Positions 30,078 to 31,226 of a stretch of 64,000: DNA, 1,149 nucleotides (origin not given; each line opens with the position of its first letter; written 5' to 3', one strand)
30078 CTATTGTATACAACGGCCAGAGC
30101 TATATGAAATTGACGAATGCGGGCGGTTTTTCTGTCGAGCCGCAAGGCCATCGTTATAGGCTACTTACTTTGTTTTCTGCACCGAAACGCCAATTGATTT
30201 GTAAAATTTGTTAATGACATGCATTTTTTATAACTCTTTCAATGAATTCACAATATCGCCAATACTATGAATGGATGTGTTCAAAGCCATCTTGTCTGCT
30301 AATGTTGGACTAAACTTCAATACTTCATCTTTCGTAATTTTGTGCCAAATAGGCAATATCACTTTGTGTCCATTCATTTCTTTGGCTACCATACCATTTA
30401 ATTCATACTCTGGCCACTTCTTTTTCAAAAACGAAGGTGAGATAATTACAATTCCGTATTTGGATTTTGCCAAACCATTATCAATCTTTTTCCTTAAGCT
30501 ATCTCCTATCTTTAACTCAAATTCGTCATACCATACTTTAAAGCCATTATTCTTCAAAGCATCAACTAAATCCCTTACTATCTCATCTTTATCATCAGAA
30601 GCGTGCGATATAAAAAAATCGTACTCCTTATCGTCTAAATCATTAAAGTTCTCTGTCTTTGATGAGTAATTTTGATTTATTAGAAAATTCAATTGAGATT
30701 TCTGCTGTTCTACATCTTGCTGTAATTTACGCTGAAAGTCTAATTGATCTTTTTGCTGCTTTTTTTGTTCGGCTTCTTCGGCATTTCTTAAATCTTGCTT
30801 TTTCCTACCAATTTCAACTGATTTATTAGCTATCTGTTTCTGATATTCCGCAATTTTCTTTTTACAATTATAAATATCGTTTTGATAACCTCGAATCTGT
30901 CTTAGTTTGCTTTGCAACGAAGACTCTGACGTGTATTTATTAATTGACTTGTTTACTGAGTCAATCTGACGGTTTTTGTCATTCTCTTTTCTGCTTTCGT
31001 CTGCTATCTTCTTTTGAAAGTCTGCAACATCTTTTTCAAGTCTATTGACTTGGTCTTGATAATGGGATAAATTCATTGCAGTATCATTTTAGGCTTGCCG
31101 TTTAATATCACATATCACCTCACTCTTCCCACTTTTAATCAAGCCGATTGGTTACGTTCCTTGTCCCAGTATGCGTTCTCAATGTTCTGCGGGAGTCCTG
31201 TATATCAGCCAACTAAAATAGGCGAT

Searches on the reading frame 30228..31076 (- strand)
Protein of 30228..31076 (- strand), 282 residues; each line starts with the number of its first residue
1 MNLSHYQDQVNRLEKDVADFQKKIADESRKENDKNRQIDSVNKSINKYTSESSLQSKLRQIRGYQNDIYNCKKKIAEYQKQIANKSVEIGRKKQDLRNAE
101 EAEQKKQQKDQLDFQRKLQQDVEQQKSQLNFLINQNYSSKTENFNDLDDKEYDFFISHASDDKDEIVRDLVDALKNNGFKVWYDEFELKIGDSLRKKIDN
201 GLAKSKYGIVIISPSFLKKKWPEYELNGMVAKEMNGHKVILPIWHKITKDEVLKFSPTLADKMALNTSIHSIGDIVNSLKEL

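Call 3: search_protein_families(library=pfam, proteins=[window:30228-31076:-], max_evalue=0.01)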
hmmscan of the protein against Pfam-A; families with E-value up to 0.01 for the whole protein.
window:30228-31076:- (282 aa): 2 families
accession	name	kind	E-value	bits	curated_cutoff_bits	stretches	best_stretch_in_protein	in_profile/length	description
PF13676.11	TIR_2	-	1.2e-21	77.8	28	1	154-248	1-93/122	TIR domain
PF01582.25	TIR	-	7.3e-14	52.4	21.3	1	152-263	2-114/179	TIR domain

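Call 4: search_protein_families(library=padloc, proteins=[window:30228-31076:-], max_evalue=0.01)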
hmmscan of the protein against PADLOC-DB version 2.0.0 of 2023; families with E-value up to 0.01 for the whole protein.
window:30228-31076:- (282 aa): 17 families
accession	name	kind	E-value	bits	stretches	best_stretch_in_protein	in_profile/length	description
PDLC05062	PDC-S66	-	1.6e-109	363.7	1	1-282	1-279/282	-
PDLC00417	ThsB1|ThsB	-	9.6e-48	161.2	1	114-281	129-297/303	TIR-like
PDLC00424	ThsB1|ThsB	-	2.7e-21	74.5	1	152-282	102-231/234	TIR-like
PDLC02962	RT-TIR_XII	-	1.6e-18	64.8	1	70-264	264-458/478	single gene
PDLC02012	SAVED5--SAVED_TIR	-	1.4e-11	42.1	1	153-255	15-116/404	-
PDLC02421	Aga_TIR-PNTD1-PNTD2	-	1.7e-10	38.6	1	154-243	6-98/430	Class I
PDLC02403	Aga_TIR-PNTD1-PNTD2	-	1.1e-08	32.6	1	155-225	6-77/443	Class I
PDLC03957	bSEFIR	-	7.1e-08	30.7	1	154-219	41-108/412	-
PDLC00434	ThsB1|ThsB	-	2.1e-06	25.1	1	142-259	130-243/396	TIR-like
PDLC00551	JetC2|JetC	-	1.6e-05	20.9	1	5-177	871-1038/1365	DUF3584 domain; MukB-like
PDLC00436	ThsB1|ThsB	-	2.3e-05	22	1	140-241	24-128/183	TIR-like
PDLC02400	Aga_TIR-PNTD1-PNTD2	-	0.00013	18.4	1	122-213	154-248/639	Class I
PDLC00728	Effector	-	0.00014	19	1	149-204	7-65/432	TIR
PDLC00422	ThsB1|ThsB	-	0.00049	17.6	1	136-226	24-120/194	TIR-like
PDLC00519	JetC1|JetC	-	0.00052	16.3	1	3-178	272-450/1097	DUF3584 domain; MukB-like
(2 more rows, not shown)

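Call 5: search_protein_families(library=ncbifam, proteins=[window:30228-31076:-], max_evalue=0.01)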
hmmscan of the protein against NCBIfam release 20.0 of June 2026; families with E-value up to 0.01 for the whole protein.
window:30228-31076:- (282 aa): 5 families
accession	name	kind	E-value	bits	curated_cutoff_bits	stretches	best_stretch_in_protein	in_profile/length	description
NF042941.1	Retron_TIR_antiphage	equivalog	1.2e-30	106.7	600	1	66-263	253-451/464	TIR domain-containing anti-phage reverse transcriptase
NF058526.1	Thoeris_type3_ThcB4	equivalog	5.6e-09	35.3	220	1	149-243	125-219/375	Thoeris type III anti-phage system protein ThcB4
TIGR02169.1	SMC_prok_A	equivalog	0.0004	18.2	729.4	1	4-138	241-376/1165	chromosome segregation protein SMC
NF045487.1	ASRP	equivalog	0.0025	16.5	300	1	6-147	154-286/593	archaea-specific SMC-related protein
TIGR02168.1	SMC_prok_B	equivalog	0.0029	15.4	567.35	1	5-134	229-358/1181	chromosome segregation protein SMC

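Call 6: search_solved_structures(query=window:30228-31076:-, max_evalue=0.001, show_alignments=2)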
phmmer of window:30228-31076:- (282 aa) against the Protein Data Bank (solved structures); distinct sequences matched with E-value up to 0.001: 20.
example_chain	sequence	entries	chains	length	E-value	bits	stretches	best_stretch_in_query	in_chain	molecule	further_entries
7uxr_A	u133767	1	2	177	5.6e-71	242.4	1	150-282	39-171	TIR domain protein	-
7uwg_A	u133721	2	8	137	9.6e-55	189.2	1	150-280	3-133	Molecular chaperone Tir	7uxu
8g83_A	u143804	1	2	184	2.2e-54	188.1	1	150-280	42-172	NAD(+) hydrolase AbTIR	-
4lzp_B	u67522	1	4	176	2.9e-49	171.3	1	123-280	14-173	Putative uncharacterized protein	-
4lqc_A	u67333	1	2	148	5.4e-47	163.8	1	149-280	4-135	TcpB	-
4c7m_A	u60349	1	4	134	2.6e-46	161.6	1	152-280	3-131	Toll/interleukin-1 receptor domain-containing protein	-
3h16_A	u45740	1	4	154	3.4e-42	148.1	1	148-279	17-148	TIR protein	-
7ylf_A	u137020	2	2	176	1.6e-07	34.4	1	148-252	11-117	Toll-like receptor 15 | Toll-like receptor 2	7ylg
9mud_K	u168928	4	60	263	3.4e-06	30.1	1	155-244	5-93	Cat1 (CRISPR associated TIR 1) pentagonal filament | Cat1 (CRISPR associated TIR 1) pentagonal filament assembly | Cat1 (CRISPR-associated TIR 1)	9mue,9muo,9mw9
3ozi_A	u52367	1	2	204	4.6e-05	26.4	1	141-252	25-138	L6tr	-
7jlu_A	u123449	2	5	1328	4.7e-05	26.4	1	150-254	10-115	Disease resistance protein Roq1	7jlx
7jlv_A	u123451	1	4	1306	4.8e-05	26.3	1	150-254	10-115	Disease resistance protein Roq1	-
3jrn_A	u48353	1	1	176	0.00014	24.8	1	151-263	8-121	AT1G72930 protein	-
7vu8_B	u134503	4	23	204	0.00041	23.3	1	147-252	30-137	Flax rust resistance protein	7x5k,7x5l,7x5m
7nuw_A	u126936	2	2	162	0.00043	23.2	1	151-227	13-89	Toll-like receptor 1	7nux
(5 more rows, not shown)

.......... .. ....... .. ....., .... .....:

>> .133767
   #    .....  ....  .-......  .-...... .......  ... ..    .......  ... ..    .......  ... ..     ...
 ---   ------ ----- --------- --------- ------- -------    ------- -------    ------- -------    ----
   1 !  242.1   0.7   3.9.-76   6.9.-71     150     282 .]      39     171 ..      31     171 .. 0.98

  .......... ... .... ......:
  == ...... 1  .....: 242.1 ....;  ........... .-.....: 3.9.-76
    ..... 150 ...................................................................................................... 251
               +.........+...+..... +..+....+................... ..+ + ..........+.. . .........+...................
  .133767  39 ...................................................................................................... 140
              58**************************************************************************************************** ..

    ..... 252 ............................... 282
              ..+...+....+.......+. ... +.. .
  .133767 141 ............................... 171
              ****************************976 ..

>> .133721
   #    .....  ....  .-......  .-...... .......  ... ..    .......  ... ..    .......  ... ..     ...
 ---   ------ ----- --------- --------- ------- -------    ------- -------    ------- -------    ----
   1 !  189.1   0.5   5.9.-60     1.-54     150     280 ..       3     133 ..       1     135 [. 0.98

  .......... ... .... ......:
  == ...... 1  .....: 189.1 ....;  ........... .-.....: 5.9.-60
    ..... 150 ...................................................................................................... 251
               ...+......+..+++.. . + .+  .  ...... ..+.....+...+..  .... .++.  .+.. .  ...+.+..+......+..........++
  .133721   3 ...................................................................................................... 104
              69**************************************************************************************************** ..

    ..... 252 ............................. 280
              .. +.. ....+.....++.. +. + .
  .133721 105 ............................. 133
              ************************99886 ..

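Call 27: find_related_loci(query=window:30228-31076:-, collection=genome_contigs, flank=10000)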
Query window:30228-31076:- (282 aa) in genome_contigs; peptide patterns used: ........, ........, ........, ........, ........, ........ (x = any residue, [..] = any of these).
94 stretches matched a pattern; 25 encode a relative of the query (tblastn E <= 1e-3); 25 distinct loci.
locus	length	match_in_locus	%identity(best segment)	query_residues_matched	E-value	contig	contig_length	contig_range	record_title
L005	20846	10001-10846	85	1-282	8e-161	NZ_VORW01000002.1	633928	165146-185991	Algoriphagus aquimarinus strain ACAM 450 NODE_2_length_633928_cov_133.473, whole genome shotgun sequence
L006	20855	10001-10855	78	1-282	3e-149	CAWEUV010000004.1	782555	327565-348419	MAG: uncultured Flavobacteriaceae bacterium isolate MFD05674.bin.1.135 genome assembly, contig: contig_45927, whole geno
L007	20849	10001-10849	78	1-282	4e-148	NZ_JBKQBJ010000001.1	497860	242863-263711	Flavobacterium sp. C3NV NODE_1_length_497860_cov_73.025985, whole genome shotgun sequence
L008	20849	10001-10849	79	1-282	1e-144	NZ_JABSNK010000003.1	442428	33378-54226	Flavobacterium sp. 28A Ga0416760_03, whole genome shotgun sequence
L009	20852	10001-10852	74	1-282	4e-139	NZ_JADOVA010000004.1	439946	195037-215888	Flavobacterium sp. CAN_S2 Ga0418707_04, whole genome shotgun sequence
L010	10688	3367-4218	74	1-282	2e-138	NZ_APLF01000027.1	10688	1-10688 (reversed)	Psychroflexus gondwanensis ACAM 44 pgond_contig051, whole genome shotgun sequence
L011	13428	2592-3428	74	1-278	3e-138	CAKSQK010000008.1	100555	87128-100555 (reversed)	MAG: uncultured Niabella sp. isolate REFINED_METABAT215_TOP10_CONTIGS_1500_ASSEMBLY_K77_MERGED__Nepal_MoBio_Fiber-Hadza-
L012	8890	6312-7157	71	1-282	2e-136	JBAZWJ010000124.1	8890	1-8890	MAG: Desulfobacteraceae bacterium isolate SO_2017_GW1_28 NODE_29432_length_8890_cov_1.369965_OW334_2017, whole genome sh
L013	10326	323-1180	67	1-282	5e-129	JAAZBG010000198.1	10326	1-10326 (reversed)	MAG: Fibrobacter sp. isolate AS06rmzACSIP_529 523889_AS06, whole genome shotgun sequence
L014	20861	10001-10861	70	1-282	7e-129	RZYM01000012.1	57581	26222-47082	MAG: Bacteroidia bacterium isolate INTA.AUR.014 contig-100_125, whole genome shotgun sequence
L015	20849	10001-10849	69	1-282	9e-129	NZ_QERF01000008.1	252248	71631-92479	Winogradskyella tangerina strain M1309 contig8, whole genome shotgun sequence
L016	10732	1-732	76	41-282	7e-120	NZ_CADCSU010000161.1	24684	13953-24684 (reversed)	Flavobacterium bizetiae strain CIP 105534, whole genome shotgun sequence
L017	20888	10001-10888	46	1-282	9e-81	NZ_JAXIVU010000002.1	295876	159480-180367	Denitrificimonas halotolerans strain JX-1 NODE_2_length_295876_cov_153.268211, whole genome shotgun sequence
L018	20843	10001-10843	45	1-282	3e-71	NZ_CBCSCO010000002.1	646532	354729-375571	Litorimonas haliclonae strain CIP111178T isolate CIP111178T NODE_0002, whole genome shotgun sequence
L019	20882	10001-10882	45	3-282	7e-77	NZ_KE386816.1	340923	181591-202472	Brumicola pallidula DSM 14239 = ACAM 615 strain DSM 14239 G399DRAFT_scaffold00004.4, whole genome shotgun sequence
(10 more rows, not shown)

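Call 83: search_dna_similar(query=window:30228-31076:-, collection=plasmids, mode=protein, max_rows=15)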
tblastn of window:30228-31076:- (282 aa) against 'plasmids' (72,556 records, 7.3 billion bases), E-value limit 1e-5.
Records with a match: 388; places in all: 392; records where one place covers at least 80% of the query: 4.
Best place of each record, by identity: <60% 388.
By first word of the organism name: Klebsiella 144; Escherichia 42; Citrobacter 33; Enterobacter 29; Agrobacterium 21; Bacillus 15; Rhodococcus 6; Bradyrhizobium 6; Sphingomonas 6; Burkholderia 5; and 53 more.
By predicted mobility (MOB-suite, as given by PLSDB): conjugative 200; non-mobilizable 124; mobilizable 64.
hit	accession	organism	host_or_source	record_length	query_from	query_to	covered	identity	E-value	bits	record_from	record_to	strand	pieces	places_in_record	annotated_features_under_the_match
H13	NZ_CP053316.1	Niallia circulans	cell culture,purple rhizosphere soil ...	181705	1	282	100%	49.8%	5e-76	258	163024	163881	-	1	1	TIR domain-containing protein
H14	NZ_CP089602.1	Bacillus cereus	cell culture,soil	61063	9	282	97%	37.5%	2e-42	161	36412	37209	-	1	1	toll/interleukin-1 receptor domain-containing protein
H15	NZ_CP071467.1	Priestia megaterium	whole organism,Hypersaline environment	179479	9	282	97%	37.0%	1e-43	165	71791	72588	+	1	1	TIR domain-containing protein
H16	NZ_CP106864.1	Lysinibacillus capsici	water,water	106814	1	282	100%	34.4%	8e-47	174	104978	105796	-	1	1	TIR domain-containing protein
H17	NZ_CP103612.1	Enterobacter cloacae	Homo sapiens,blood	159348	127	282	55%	50.0%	1e-46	173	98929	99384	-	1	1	DUF1883 domain-containing protein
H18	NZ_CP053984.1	Achromobacter pestifer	-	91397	123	282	57%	48.1%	2e-45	170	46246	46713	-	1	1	DUF1883 domain-containing protein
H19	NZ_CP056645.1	Citrobacter freundii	culture,Freshwater sample from ...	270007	127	282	55%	48.7%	2e-45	171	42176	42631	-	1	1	DUF1883 domain-containing protein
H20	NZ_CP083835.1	Enterobacter asburiae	Homo sapiens,sputum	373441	127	282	55%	48.7%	2e-45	171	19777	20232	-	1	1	DUF1883 domain-containing protein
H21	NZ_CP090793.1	Enterobacter hormaechei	Homo sapiens,Pure culture,blood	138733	127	282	55%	48.7%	2e-45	171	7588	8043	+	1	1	DUF1883 domain-containing protein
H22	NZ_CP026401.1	Escherichia coli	-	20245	127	282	55%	48.7%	2e-45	170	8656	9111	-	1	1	DUF1883 domain-containing protein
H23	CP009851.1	Enterobacter cloacae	sink drain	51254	127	282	55%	48.7%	2e-45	170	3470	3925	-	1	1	none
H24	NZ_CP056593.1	Citrobacter freundii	culture,Freshwater sample from ...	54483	127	282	55%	48.7%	2e-45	170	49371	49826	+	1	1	DUF1883 domain-containing protein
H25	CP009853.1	Enterobacter cloacae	sink drain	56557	127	282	55%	48.7%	2e-45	170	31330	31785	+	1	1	none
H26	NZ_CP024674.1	Citrobacter freundii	Homo sapiens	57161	127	282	55%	48.7%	2e-45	170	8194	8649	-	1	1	DUF1883 domain-containing protein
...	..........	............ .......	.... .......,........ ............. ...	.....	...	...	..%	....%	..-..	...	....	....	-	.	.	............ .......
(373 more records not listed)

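Call 85: get_annotated_region(hit=H13, flank=4000)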
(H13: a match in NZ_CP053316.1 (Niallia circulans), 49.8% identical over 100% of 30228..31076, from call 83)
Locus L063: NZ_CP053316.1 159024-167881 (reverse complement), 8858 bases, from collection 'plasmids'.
description: Niallia circulans strain GN03 plasmid unnamed, complete sequence
organism: Niallia circulans (NCBI taxid 1397)
taxonomy: Bacteria; Bacillota; Bacilli; Bacillales; Bacillaceae; Niallia; Niallia circulans
host: -; source: cell culture,purple rhizosphere soil the cabbage Brassica campestris L. ssp. chinensis Makino (var. communis ...; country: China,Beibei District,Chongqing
typing (MOB-suite, as given by PLSDB): non-mobilizable
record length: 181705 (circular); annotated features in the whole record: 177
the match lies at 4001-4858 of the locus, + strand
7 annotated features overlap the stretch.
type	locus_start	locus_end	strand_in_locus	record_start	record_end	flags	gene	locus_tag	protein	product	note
CDS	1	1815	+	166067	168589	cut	-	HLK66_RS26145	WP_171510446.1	DEAD/DEAH box helicase family protein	-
CDS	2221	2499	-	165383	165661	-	-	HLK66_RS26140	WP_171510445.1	hypothetical protein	-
CDS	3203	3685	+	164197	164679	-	-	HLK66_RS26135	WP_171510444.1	hypothetical protein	-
CDS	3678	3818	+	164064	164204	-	-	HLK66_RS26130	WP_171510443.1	hypothetical protein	-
CDS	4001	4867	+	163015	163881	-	-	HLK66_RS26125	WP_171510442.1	TIR domain-containing protein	GO:0007165 - signal transduction [Evidence IEA]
CDS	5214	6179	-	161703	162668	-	-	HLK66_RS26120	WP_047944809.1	DUF3800 domain-containing protein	-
CDS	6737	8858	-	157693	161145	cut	-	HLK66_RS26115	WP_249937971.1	AAA domain-containing protein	-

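Call 88: search_protein_families(library=padloc, proteins=[L005:9411-9863:+, L005:10934-11947:-, L007:8399-9475:-, L007:11256-11732:+, L008:9128-9829:+, L008:11027-11518:+, L010:2072-2983:+, L010:4374-5054:+, L015:9435-9848:+, L015:11143-11862:+], max_evalue=0.001)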
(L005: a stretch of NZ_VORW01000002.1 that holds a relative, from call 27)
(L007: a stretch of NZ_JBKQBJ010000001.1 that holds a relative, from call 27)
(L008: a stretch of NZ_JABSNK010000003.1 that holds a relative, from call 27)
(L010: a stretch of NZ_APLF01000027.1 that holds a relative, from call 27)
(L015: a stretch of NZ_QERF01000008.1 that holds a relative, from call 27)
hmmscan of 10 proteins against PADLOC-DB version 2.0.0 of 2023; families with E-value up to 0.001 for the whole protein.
L005:9411-9863:+ (150 aa): 0 families

L005:10934-11947:- (337 aa): 1 family
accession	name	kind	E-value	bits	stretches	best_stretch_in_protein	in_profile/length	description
PDLC04133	mad1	-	0.00093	17.5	0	1-32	1-32/60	mads_1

L007:8399-9475:- (358 aa): 0 families

L007:11256-11732:+ (158 aa): 0 families

L008:9128-9829:+ (233 aa): 0 families

L008:11027-11518:+ (163 aa): 0 families

L010:2072-2983:+ (303 aa): 0 families

L010:4374-5054:+ (226 aa): 1 family
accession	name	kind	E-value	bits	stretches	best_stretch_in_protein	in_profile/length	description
PDLC04038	PD-T4-5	-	8.7e-12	42.9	2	9-78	13-83/309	-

L015:9435-9848:+ (137 aa): 0 families

L015:11143-11862:+ (239 aa): 0 families

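Call 89: search_protein_families(library=pfam, proteins=[L005:9411-9863:+, L005:10934-11947:-, L007:8399-9475:-, L007:11256-11732:+, L008:9128-9829:+, L008:11027-11518:+, L010:2072-2983:+, L010:4374-5054:+, L015:9435-9848:+, L015:11143-11862:+], max_evalue=0.001)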
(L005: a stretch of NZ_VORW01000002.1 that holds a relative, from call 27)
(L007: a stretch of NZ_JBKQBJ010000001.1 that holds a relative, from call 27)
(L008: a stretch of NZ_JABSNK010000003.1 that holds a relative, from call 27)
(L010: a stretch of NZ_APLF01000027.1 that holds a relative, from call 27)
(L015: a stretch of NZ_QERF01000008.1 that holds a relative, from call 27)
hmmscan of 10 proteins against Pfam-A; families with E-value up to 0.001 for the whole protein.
L005:9411-9863:+ (150 aa): 1 family
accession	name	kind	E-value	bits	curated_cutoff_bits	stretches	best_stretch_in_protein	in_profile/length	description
PF20033.5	DUF6438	-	1.3e-05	25.9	30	1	72-144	41-115/116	Domain of unknown function (DUF6438)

L005:10934-11947:- (337 aa): 5 families
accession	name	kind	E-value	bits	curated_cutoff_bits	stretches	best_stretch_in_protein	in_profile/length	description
PF13377.12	Peripla_BP_3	-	2.3e-26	93.3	26.5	1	174-332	1-167/167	Periplasmic binding protein-like domain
PF00532.27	Peripla_BP_1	-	6.3e-24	85.4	22.2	1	63-302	1-253/281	Periplasmic binding proteins and sugar binding domain of LacI family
PF13407.12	Peripla_BP_4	-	9.6e-13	48.7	35.1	1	66-307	1-251/258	Periplasmic binding protein domain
PF00356.27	LacI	-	4.7e-12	46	27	1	7-52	1-46/46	Bacterial regulatory proteins, lacI family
PF13384.12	HTH_23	-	6.2e-05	23.1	24.6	0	4-27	16-39/50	Homeodomain-like domain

L007:8399-9475:- (358 aa): 2 families
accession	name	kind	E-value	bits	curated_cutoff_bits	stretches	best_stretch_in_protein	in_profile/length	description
PF03462.23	PCRF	-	3.7e-75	252.4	24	1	9-202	2-194/194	PCRF domain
PF00472.26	RF-1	-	4.4e-42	143.1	35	1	210-319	2-116/116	RF-1 domain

L007:11256-11732:+ (158 aa): 0 families

L008:9128-9829:+ (233 aa): 0 families

L008:11027-11518:+ (163 aa): 0 families

L010:2072-2983:+ (303 aa): 0 families

L010:4374-5054:+ (226 aa): 0 families

L015:9435-9848:+ (137 aa): 1 family
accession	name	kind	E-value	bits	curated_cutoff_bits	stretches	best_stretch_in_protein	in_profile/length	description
PF20184.3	DUF6547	-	2.2e-08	34.9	27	1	5-102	5-104/117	Family of unknown function (DUF6547)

L015:11143-11862:+ (239 aa): 0 families

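Call 92: search_protein_families(library=phrogs, proteins=[window:30228-31076:-], max_evalue=0.001)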
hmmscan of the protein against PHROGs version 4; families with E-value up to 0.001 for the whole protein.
window:30228-31076:- (282 aa): 4 families
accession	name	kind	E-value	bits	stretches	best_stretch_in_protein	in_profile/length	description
phrog_15646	-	unknown function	2.6e-88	297.3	1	1-282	1-291/293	-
phrog_9211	-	unknown function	6.4e-51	174.2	1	148-279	129-260/268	-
phrog_6988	-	unknown function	4.1e-05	24.5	1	151-253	3-112/135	-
phrog_24215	-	unknown function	0.00056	20.6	1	152-250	71-167/200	-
